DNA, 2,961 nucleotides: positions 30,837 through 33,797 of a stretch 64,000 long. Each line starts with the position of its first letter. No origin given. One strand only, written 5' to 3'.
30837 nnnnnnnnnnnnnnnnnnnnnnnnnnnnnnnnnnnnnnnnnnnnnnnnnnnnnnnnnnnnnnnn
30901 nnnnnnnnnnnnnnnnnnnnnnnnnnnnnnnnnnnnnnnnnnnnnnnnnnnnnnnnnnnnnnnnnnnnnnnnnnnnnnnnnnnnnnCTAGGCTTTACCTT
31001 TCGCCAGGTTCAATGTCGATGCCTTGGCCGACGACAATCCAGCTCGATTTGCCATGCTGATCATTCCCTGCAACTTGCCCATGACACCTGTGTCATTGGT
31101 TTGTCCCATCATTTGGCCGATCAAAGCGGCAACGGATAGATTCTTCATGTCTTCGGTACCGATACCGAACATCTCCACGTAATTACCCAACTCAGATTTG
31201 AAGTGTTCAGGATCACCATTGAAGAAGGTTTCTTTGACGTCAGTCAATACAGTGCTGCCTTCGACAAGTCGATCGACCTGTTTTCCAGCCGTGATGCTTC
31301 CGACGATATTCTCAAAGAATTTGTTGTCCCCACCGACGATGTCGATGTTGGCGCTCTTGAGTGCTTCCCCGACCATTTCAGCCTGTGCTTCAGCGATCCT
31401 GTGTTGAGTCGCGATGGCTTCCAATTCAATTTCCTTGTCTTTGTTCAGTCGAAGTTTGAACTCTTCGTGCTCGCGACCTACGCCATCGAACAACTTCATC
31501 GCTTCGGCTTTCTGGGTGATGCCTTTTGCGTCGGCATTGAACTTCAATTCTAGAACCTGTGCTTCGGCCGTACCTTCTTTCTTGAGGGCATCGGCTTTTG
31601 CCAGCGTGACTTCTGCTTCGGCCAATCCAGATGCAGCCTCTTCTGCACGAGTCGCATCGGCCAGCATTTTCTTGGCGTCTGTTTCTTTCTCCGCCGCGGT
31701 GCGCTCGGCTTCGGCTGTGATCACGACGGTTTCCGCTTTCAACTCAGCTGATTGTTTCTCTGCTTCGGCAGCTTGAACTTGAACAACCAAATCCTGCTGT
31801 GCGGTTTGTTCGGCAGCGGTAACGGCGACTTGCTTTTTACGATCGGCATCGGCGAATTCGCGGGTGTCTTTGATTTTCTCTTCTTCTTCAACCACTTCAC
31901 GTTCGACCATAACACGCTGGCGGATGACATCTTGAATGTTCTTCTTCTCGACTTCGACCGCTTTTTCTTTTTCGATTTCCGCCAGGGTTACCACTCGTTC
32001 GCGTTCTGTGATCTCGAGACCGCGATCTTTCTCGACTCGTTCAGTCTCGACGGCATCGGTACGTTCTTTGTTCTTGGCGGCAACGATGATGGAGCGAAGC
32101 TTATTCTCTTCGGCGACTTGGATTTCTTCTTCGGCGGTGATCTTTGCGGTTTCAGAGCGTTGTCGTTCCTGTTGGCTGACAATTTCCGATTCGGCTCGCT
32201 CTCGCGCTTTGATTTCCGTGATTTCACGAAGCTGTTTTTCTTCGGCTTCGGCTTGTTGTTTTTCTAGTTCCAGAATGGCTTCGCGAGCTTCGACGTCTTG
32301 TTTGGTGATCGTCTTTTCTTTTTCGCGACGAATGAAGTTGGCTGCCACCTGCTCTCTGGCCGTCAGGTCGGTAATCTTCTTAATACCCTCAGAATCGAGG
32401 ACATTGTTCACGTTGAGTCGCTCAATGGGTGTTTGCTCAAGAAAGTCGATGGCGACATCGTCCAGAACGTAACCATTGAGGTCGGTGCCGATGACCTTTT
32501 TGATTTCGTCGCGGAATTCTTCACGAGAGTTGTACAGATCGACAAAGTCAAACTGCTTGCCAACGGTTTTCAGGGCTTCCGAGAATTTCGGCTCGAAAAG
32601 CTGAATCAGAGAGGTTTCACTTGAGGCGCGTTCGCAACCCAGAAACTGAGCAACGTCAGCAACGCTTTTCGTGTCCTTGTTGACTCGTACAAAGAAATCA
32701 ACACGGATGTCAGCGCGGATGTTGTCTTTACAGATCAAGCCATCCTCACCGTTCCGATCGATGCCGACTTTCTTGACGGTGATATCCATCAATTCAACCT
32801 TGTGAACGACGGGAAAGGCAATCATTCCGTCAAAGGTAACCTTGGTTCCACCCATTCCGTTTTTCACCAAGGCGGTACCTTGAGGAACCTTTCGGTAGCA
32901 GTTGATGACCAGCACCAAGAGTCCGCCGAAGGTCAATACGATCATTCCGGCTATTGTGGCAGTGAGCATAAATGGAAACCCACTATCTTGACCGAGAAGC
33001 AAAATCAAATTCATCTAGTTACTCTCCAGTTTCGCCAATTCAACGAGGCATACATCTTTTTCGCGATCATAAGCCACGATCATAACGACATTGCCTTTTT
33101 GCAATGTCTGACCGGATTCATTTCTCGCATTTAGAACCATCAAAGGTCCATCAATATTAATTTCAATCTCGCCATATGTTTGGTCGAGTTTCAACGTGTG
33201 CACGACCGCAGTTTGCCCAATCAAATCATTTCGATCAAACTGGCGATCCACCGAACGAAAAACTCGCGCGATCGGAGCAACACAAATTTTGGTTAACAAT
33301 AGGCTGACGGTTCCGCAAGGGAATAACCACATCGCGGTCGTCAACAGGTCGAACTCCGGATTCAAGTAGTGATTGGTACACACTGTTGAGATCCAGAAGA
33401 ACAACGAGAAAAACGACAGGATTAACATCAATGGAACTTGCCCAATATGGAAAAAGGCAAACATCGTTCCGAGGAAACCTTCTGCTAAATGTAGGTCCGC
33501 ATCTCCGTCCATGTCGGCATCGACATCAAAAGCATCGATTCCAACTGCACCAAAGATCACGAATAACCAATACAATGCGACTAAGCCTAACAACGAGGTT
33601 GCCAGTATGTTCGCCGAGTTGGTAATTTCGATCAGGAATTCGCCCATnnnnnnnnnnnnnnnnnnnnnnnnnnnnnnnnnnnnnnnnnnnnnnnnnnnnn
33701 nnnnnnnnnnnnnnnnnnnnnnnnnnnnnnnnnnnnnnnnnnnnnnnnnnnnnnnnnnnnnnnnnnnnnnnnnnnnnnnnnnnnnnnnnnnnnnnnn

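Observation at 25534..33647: NfeD-flotillin-giant MoxR-like AAA+ protein operon: candidate uncharacterised membrane-microdomain system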

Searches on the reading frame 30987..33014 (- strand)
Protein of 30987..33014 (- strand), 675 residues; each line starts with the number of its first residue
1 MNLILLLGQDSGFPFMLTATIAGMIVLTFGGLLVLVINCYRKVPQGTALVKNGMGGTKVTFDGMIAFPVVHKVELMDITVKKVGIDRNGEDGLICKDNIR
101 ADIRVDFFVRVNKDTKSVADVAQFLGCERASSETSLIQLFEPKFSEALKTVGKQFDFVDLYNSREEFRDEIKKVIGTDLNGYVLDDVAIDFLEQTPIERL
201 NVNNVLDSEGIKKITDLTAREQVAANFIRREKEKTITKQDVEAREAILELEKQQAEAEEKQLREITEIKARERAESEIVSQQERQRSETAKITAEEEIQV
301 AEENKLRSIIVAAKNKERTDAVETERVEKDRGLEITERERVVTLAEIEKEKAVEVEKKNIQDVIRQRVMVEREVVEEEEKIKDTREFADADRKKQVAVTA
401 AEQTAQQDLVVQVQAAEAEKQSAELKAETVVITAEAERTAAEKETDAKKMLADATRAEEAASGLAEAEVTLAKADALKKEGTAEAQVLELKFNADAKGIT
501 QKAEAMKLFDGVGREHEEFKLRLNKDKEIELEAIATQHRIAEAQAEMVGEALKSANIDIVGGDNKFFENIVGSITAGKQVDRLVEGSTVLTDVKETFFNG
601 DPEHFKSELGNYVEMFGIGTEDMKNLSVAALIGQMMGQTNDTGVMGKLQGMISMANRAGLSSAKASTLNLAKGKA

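Call 6: search_protein_families(library=pfam, proteins=[window:30987-33014:-], max_evalue=0.01)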
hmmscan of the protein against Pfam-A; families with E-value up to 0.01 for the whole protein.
window:30987-33014:- (675 aa): 0 families

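Call 7: search_protein_families(library=ncbifam, proteins=[window:30987-33014:-], max_evalue=0.01)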
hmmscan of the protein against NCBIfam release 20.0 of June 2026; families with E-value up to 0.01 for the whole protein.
window:30987-33014:- (675 aa): 1 family
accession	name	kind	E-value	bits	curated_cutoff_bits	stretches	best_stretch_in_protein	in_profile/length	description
NF058507.1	FlotScfldFlot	equivalog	0.0022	17.1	700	1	433-510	315-400/477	flotillin lipid rafts scaffold protein FloT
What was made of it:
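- On Flotillin (FloT/YqiK type): NCBIfam FloT gives 17.1 bits against a cut-off of 700 (call 7).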

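Call 8: search_protein_families(library=padloc, proteins=[window:30987-33014:-], max_evalue=0.01)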
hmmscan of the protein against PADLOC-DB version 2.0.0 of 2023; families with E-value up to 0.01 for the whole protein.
window:30987-33014:- (675 aa): 0 families

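Call 17: search_solved_structures(query=window:30987-33014:-, max_evalue=1)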
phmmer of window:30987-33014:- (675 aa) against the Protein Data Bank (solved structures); distinct sequences matched with E-value up to 1: 0.
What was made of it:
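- Tried and rejected: none for the flotillin as a single sequence (call 17);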

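Call 19: search_protein_families(library=pfam, proteins=[window:30987-33014:-], max_evalue=10)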
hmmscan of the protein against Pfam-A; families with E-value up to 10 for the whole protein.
window:30987-33014:- (675 aa): 1 family
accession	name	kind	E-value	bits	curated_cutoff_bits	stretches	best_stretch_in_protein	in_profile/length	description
PF20992.2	CBP66_2nd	-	1.9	9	27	1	361-417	6-61/78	Nuclear cap binding complex subunit CBP66 second domain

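Call 65: search_dna_similar(query=window:30987-33014:-, collection=plasmids, mode=protein, max_evalue=1e-10, max_rows=60)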
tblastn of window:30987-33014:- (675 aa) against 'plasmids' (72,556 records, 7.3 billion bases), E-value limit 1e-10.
Records with a match: 304; places in all: 304; records where one place covers at least 80% of the query: 3.
Best place of each record, by identity: <60% 304.
By first word of the organism name: Escherichia 228; Shigella 27; Agrobacterium 5; Shinella 5; Salmonella 5; Variovorax 4; Streptomyces 3; Thioclava 3; Klebsiella 3; Proteus 2; and 18 more.
By predicted mobility (MOB-suite, as given by PLSDB): conjugative 258; non-mobilizable 42; mobilizable 4.
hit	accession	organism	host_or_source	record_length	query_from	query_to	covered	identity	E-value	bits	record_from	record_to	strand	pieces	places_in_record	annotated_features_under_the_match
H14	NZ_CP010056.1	Hymenobacter sp. DG25B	single cell,soil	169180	17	670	97%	46.5%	2e-125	417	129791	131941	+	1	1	hypothetical protein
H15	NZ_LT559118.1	Nonomuraea gerenzanensis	-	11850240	11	672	76%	49.7%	1e-91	440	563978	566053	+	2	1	none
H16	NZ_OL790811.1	Proteus mirabilis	-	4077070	13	632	79%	45.8%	1e-83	374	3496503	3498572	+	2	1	none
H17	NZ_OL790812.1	Proteus mirabilis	-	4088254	13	632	79%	45.8%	1e-83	374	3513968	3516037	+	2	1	none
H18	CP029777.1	Deinococcus actinosclerus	mixed culture,wastewater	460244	13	593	86%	40.1%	2e-85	301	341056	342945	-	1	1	hypothetical protein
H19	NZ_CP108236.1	Streptomyces sp. NBC_00080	-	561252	38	669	73%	47.0%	3e-84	402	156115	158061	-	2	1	flotillin family protein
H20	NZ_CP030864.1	Streptomyces globosus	cell culture,environment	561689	40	668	74%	45.6%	7e-84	397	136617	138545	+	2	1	flotillin family protein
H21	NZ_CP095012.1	Streptomyces sp. 2P-4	cell culture,mudflats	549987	40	668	74%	45.6%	8e-84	397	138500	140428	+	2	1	flotillin family protein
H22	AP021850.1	Deinococcus grandis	-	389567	40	593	82%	41.3%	2e-83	295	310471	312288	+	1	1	hypothetical protein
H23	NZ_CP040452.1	Halomonas sp. PA16-9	-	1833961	13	394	57%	48.3%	4e-79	282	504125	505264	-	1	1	none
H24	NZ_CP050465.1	Vibrio campbellii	single cell,seawater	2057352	40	652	71%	35.3%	9e-45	254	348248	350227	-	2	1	none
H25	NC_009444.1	Pseudomonas fluorescens SBW25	-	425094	40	342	45%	42.8%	1e-59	225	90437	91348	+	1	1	SPFH domain-containing protein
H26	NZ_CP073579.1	Photobacterium sp. GJ3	-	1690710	29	339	46%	37.7%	6e-47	187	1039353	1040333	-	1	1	record has no annotation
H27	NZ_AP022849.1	Bosea sp. ANAM02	Callyspongia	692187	15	339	48%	32.9%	6e-31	137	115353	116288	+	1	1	flotillin domain-containing protein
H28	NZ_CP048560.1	Agrobacterium fabrum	walnut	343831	15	339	48%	32.6%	3e-31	139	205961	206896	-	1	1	flotillin domain-containing protein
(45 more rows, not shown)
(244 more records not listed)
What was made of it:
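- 30987..33014 (-): Gene 2: a 675-aa flotillin-type SPFH protein. It has an N-terminal hydrophobic anchor (about residues 11-43), an SPFH domain (about 42-190), an E/A/K-rich coiled-coil region of roughly 330 aa, and a conserved C-terminal domain. 28.7% identity over residues 13-344 to annotated E. coli plasmid 'flotillin family protein' genes, E 5e-23 (call 65).
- The flotillin subfamily tracks the ATPase one to one in the plasmid set (call 65).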

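Call 83: search_solved_structures(query=A6, max_evalue=0.01)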
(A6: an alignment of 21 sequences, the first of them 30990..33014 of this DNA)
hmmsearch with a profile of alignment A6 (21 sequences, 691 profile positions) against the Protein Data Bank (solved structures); distinct sequences matched with E-value up to 0.01: 1.
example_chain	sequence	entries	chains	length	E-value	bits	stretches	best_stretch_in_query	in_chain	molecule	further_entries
8z5g_A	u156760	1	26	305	0.00078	21.2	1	362-473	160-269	Protein QmcA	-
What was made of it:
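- Tried and rejected: its family profile hits only QmcA, within the coiled-coil region, at E 8e-4 (call 83);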

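Call 84: search_protein_families(library=pfam, alignment_id=A6, max_evalue=0.01)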
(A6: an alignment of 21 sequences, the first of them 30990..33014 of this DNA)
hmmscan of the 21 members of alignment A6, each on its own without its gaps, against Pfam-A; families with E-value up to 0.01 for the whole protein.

A. member 1, window:30990-33014:- (675 aa): 0 families

B. families by the number of members that match (of 21 scanned): 1 family
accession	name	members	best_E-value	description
PF01145.31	Band_7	5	9.3e-11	SPFH domain / Band 7 family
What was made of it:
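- On SPFH / Band 7 superfamily: 5 of 21 family members hit as full-length proteins (call 84).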

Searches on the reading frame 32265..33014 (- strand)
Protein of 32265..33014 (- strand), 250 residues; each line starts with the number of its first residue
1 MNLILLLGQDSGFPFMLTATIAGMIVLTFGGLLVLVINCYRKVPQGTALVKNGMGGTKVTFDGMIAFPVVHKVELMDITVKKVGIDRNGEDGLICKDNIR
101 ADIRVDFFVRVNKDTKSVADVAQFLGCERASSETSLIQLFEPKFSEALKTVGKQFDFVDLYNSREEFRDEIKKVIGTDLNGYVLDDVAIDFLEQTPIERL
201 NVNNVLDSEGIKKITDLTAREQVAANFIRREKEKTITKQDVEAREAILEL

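Call 19: search_protein_families(library=pfam, proteins=[window:32265-33014:-], max_evalue=10)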
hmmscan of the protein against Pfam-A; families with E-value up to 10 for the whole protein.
window:32265-33014:- (250 aa): 1 family
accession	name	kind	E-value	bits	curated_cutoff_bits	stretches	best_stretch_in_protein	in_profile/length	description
PF01145.31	Band_7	-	5.6e-10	40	23.6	1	42-188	2-141/176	SPFH domain / Band 7 family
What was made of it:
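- On SPFH / Band 7 superfamily: Residues 1-250 score 40 bits against a 23.6 cut-off, E 5.6e-10 (call 19).
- Checked: The N-terminal 250 aa of gene 2 match Band_7/SPFH (E 5.6e-10, 40 bits; call 19).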

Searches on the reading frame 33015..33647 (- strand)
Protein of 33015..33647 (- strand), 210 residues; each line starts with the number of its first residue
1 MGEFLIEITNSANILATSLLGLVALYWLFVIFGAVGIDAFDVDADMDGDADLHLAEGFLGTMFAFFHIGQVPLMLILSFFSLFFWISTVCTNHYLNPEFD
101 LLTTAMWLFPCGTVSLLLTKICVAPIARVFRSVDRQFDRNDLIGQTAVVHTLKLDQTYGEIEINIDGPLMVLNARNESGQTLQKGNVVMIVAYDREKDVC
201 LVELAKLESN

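Call 6: search_protein_families(library=pfam, proteins=[window:33015-33647:-], max_evalue=0.01)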
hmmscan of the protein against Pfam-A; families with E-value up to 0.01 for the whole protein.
window:33015-33647:- (210 aa): 1 family
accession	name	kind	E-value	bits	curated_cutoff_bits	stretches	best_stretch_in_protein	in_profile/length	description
PF21001.2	YqiJ_N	-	1.9e-05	25.3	23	1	20-105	14-100/116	Inner membrane protein YqiJ, N-terminal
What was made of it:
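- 33015..33647 (-): Gene 1: a 210-aa YqiJ/YuaF-type NfeD-like membrane protein. It has three hydrophobic segments (about residues 11-42, 58-92 and 105-127), an acidic D-rich loop and a C-terminal beta-rich domain. Pfam YqiJ_N E 1.9e-5, 25.3 bits against a cut-off of 23 (call 6).
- Checked: Gene 1 matches Pfam YqiJ_N (25.3 bits, cut-off 23; call 6).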

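Call 7: search_protein_families(library=ncbifam, proteins=[window:33015-33647:-], max_evalue=0.01)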
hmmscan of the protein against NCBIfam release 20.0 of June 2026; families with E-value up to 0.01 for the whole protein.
window:33015-33647:- (210 aa): 0 families

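Call 8: search_protein_families(library=padloc, proteins=[window:33015-33647:-], max_evalue=0.01)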
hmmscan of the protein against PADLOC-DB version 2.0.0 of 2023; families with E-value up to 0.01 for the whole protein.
window:33015-33647:- (210 aa): 0 families

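Call 19: search_protein_families(library=pfam, proteins=[window:33015-33647:-], max_evalue=10)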
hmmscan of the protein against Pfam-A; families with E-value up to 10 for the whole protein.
window:33015-33647:- (210 aa): 3 families
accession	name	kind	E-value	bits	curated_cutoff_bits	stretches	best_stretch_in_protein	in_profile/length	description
PF21001.2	YqiJ_N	-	1.9e-05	25.3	23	1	20-105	14-100/116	Inner membrane protein YqiJ, N-terminal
PF19554.4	DUF6077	-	0.027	13.7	27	1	21-90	5-74/354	Family of unknown function (DUF6077)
PF12658.13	Ten1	-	0.23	11.9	25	1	148-204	46-98/117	Telomere capping, CST complex subunit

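Call 49: search_protein_families(library=pfam, alignment_id=A4, max_evalue=0.01)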
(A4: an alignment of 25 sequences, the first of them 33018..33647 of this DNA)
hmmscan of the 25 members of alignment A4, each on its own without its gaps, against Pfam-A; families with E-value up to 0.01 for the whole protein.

A. member 1, window:33018-33647:- (210 aa): 1 family
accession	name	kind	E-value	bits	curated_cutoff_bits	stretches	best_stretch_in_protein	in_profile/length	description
PF21001.2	YqiJ_N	-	1.9e-05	25.3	23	1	20-105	14-100/116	Inner membrane protein YqiJ, N-terminal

B. families by the number of members that match (of 25 scanned): 2 families
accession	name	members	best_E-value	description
PF21001.2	YqiJ_N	9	1.6e-05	Inner membrane protein YqiJ, N-terminal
PF01957.25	NfeD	1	0.0024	NfeD-like C-terminal, partner-binding domain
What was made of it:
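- On NfeD family: Only 1 of 25 orthologues hits, at E 0.0024 (call 49).
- On YqiJ/YuaF-type membrane proteins: YqiJ_N 25.3 bits against a cut-off of 23 (call 6); 9 of 25 orthologues hit (call 49).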

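Call 50: search_solved_structures(query=A4, max_evalue=1)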
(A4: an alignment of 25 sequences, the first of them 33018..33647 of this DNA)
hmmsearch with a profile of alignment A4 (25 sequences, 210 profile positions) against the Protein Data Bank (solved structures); distinct sequences matched with E-value up to 1: 1.
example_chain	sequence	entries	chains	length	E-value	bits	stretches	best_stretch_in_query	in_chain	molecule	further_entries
2k14_A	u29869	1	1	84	0.52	12.8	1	139-195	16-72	YuaF protein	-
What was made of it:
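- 33015..33647 (-): A profile hits the YuaF structure 2k14 only at E 0.52 (call 50).
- On NfeD family: A family profile hits the YuaF soluble domain 2k14 at E 0.52, over the expected region (call 50).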
